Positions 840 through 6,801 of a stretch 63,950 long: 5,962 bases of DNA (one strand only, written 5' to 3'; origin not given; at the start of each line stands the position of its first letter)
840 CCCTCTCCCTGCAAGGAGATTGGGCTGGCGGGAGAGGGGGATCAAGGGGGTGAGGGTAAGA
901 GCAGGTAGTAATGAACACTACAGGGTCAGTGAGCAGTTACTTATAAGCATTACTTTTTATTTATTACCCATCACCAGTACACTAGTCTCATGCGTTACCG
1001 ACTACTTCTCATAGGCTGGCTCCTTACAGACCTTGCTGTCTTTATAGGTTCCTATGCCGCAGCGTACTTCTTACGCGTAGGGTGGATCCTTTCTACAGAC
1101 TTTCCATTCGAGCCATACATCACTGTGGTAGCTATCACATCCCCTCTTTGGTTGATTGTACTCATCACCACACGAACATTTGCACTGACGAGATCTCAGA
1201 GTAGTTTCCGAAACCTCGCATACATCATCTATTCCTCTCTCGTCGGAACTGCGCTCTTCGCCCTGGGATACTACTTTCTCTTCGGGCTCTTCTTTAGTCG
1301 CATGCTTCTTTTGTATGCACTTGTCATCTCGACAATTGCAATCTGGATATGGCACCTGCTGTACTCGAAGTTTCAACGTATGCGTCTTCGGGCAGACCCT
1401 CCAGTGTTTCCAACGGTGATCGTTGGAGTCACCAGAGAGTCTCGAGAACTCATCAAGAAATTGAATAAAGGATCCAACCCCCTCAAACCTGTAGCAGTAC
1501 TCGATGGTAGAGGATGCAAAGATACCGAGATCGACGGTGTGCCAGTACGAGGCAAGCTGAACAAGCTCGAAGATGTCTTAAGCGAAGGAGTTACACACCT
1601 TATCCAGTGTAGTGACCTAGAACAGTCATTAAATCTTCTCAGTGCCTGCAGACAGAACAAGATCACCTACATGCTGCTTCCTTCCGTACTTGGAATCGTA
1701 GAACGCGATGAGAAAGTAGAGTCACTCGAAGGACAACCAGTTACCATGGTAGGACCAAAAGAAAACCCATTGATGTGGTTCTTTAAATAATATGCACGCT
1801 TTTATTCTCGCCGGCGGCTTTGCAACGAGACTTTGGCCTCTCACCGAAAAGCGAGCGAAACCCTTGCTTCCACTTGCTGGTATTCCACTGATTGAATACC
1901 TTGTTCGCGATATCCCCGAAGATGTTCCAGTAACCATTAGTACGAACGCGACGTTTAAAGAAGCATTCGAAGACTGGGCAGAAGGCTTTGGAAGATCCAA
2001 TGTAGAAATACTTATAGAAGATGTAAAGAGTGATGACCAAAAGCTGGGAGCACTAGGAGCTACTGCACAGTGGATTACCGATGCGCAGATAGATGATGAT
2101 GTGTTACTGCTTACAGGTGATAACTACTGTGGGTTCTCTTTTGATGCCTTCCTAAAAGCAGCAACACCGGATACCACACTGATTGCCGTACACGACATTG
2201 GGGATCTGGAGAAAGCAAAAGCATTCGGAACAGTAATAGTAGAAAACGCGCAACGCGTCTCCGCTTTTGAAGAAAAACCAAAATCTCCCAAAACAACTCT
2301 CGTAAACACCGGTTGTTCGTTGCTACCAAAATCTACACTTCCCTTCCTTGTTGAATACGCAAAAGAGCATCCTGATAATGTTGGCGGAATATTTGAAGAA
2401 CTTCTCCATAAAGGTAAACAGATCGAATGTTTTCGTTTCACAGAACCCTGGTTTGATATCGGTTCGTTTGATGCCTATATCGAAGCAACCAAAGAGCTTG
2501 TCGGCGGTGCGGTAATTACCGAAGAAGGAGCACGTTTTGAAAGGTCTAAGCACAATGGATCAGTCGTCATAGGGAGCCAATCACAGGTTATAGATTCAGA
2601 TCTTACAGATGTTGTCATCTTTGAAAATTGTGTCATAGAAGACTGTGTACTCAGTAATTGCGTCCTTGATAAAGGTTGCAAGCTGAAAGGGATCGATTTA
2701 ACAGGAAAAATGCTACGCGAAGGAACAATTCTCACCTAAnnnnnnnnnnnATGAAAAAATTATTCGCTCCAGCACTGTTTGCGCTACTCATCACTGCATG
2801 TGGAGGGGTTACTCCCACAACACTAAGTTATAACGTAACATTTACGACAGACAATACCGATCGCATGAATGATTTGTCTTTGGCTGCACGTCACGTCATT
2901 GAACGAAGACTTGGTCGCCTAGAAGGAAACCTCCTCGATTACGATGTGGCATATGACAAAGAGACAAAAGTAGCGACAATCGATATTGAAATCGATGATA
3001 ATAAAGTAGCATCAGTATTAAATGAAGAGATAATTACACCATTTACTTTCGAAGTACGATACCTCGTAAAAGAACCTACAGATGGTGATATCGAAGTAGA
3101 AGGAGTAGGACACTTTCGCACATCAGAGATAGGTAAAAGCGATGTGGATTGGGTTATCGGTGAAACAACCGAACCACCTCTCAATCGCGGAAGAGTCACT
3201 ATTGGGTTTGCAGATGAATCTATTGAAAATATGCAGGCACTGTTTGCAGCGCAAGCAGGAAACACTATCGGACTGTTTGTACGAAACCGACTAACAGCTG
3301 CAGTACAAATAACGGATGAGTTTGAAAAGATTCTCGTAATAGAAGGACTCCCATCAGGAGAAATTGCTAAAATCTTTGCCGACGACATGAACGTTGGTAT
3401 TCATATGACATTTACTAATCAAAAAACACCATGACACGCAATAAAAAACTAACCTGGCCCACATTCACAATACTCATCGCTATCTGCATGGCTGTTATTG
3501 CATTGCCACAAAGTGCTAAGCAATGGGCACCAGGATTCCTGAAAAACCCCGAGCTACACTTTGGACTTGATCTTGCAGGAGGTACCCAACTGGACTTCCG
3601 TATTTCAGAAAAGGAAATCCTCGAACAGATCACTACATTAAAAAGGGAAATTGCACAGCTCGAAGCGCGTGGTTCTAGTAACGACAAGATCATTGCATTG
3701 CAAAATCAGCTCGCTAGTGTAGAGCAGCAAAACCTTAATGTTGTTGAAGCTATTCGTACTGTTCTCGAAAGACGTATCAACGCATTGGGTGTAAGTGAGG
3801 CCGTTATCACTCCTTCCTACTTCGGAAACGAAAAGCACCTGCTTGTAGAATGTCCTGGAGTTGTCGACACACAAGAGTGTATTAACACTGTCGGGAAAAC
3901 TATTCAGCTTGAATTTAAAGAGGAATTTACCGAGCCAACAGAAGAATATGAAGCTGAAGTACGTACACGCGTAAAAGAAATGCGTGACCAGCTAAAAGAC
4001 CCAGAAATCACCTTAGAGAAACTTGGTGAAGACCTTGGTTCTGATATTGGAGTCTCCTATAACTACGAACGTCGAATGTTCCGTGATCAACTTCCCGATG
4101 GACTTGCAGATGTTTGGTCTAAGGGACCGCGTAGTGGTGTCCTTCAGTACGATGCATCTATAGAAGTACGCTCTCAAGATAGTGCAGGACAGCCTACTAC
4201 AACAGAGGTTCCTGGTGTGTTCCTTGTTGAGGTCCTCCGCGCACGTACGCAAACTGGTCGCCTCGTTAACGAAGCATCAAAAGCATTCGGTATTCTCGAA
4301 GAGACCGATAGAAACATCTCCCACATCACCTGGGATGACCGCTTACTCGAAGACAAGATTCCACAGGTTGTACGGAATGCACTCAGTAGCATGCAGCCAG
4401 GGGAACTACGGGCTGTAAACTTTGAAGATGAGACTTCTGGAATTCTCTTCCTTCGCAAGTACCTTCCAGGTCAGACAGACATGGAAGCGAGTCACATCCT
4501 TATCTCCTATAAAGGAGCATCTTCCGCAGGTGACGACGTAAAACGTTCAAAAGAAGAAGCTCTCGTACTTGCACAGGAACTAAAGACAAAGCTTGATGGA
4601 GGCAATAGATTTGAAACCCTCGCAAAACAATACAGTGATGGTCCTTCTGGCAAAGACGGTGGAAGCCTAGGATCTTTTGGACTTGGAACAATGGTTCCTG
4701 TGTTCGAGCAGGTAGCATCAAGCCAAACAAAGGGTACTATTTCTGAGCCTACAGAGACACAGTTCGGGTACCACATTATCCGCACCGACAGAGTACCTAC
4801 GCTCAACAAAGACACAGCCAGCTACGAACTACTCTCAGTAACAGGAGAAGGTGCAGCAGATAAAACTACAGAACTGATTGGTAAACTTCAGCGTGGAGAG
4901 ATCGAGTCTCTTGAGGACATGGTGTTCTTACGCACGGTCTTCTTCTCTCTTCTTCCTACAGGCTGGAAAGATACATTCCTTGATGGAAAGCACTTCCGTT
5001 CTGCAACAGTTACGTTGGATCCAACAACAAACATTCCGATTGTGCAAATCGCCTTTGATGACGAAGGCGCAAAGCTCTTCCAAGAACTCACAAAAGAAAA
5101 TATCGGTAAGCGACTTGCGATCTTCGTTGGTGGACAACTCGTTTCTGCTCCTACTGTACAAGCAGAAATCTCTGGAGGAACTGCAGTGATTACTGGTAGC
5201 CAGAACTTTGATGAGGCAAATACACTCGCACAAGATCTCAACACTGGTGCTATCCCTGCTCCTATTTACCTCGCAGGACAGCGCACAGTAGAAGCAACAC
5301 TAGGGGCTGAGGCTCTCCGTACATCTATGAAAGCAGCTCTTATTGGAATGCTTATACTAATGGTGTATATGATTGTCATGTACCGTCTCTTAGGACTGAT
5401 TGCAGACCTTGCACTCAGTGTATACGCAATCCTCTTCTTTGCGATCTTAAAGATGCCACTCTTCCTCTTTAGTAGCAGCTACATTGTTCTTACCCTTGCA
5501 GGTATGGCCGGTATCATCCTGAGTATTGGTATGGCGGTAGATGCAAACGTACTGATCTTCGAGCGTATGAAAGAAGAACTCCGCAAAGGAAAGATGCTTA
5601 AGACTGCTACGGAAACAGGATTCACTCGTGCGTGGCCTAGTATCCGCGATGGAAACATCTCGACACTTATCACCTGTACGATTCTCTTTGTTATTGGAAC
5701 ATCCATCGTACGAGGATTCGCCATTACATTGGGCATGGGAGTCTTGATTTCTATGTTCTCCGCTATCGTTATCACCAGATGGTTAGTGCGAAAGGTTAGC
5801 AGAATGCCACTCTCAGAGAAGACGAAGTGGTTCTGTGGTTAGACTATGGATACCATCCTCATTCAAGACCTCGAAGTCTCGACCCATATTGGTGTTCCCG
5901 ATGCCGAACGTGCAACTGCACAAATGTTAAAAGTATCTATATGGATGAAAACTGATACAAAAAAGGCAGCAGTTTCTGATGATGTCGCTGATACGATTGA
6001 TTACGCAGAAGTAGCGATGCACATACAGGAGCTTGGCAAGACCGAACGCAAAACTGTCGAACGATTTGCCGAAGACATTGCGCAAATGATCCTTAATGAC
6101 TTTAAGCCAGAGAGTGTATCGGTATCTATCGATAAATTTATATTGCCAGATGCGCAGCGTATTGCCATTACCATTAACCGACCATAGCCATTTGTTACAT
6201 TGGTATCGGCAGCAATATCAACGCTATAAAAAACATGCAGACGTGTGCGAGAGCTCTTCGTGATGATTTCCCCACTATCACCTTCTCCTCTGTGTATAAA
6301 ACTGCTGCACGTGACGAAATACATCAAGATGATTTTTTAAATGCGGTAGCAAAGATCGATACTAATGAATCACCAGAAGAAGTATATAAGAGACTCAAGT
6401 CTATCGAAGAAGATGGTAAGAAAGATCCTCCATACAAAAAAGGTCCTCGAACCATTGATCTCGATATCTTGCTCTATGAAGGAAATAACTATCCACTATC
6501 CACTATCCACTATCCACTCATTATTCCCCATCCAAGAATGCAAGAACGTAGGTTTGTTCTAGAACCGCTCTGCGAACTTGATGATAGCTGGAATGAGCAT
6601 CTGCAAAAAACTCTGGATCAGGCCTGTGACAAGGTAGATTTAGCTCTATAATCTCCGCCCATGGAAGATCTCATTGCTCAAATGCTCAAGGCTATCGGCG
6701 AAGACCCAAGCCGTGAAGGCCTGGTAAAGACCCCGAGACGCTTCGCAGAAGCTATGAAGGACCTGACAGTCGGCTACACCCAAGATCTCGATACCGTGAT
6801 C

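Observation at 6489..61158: Blocks of 7-9-nt tandem repeats at gene junctions and in frame inside conserved genes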

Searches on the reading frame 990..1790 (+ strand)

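Call 34: search_protein_families(library=pfam, proteins=[window:990-1790:+])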
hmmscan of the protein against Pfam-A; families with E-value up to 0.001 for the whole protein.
window:990-1790:+ (266 aa): 1 family
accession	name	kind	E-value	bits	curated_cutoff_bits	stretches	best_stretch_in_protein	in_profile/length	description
PF13727.12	CoA_binding_3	-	6.9e-09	36.4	25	1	67-200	9-140/175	CoA-binding domain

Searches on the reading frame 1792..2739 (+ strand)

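Call 34: search_protein_families(library=pfam, proteins=[window:1792-2739:+])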
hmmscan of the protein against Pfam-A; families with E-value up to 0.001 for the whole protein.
window:1792-2739:+ (315 aa): 3 families
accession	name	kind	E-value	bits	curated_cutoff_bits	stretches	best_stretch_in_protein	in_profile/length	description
PF00483.29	NTP_transferase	-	1.1e-36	127.1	21.2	1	3-235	2-241/245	Nucleotidyl transferase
PF12804.13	NTP_transf_3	-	1.5e-07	32.1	27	1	3-123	1-110/160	MobA-like NTP transferase domain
PF24894.1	Hexapep_GlmU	-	0.00093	19.7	23.3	0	235-299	19-78/104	GlmU-like, C-terminal hexapeptide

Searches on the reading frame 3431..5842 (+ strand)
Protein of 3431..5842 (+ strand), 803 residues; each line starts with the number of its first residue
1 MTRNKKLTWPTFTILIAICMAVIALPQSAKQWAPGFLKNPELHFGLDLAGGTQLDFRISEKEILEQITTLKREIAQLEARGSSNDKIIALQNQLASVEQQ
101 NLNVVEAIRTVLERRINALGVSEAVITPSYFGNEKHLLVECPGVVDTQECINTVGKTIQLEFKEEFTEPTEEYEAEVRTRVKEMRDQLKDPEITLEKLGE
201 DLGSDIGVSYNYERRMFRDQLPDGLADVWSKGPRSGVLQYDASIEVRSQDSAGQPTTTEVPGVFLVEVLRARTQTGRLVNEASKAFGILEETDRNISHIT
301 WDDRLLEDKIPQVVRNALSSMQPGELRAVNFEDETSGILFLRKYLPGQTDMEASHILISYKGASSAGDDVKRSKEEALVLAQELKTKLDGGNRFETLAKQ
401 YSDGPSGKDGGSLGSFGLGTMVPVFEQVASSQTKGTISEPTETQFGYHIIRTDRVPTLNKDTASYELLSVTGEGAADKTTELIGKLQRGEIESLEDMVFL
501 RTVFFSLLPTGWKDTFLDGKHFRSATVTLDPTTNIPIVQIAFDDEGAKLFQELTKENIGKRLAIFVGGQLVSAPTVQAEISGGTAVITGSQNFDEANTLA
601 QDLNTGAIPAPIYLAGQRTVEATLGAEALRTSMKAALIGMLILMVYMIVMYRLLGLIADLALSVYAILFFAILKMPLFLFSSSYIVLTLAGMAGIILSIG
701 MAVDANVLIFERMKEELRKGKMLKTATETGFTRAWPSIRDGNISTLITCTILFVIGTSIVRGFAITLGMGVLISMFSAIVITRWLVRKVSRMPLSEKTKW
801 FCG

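Call 34: search_protein_families(library=pfam, proteins=[window:3431-5842:+])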
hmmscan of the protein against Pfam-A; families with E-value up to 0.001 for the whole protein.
window:3431-5842:+ (803 aa): 7 families
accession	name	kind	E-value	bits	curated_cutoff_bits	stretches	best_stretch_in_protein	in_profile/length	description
PF22599.2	SecDF_P1_head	-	1.2e-27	96.4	27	1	513-610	17-114/114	SecDF, P1 head subdomain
PF00639.27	Rotamase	-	1.8e-26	93.4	21.7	1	355-452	1-95/97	PPIC-type PPIASE domain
PF13616.12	Rotamase_3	-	5.9e-26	91.7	22.5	1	350-452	15-112/116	PPIC-type PPIASE domain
PF21760.3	SecD_1st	-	7.8e-13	48.1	27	1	106-164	2-57/60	Protein translocase subunit SecDF, P1 domain, N-terminal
PF02355.23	SecD_SecF_C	-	7e-11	42.3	20.5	1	618-789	19-186/189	Protein export membrane protein SecD/SecF, C-terminal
PF03176.21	MMPL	-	1.1e-08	34.9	20.5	1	576-779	90-292/333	MMPL family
PF13145.12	Rotamase_2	-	3.9e-05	24.9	27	0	383-454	37-107/121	PPIC-type PPIASE domain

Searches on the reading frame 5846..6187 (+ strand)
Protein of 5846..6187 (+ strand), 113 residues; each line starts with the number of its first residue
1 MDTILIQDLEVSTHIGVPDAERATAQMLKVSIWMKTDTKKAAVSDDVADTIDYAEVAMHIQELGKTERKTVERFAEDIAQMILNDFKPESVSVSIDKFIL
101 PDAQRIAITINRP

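Call 34: search_protein_families(library=pfam, proteins=[window:5846-6187:+])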
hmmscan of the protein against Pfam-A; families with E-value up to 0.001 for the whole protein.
window:5846-6187:+ (113 aa): 1 family
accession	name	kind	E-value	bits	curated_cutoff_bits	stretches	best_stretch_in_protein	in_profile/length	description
PF02152.23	FolB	-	1e-25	90.8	31.8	1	4-110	1-112/113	Dihydroneopterin aldolase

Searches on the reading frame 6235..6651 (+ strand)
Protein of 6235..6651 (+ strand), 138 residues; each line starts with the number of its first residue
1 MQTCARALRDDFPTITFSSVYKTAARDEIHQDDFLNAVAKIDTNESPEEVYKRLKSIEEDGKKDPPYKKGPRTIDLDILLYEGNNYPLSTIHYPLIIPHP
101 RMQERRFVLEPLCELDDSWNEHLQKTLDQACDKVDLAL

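Call 34: search_protein_families(library=pfam, proteins=[window:6235-6651:+])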
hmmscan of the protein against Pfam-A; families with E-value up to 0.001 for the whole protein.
window:6235-6651:+ (138 aa): 1 family
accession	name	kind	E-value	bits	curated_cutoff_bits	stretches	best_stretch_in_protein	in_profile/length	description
PF01288.25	HPPK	-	1.4e-28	100.1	25.7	1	4-116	18-115/116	7,8-dihydro-6-hydroxymethylpterin-pyrophosphokinase (HPPK)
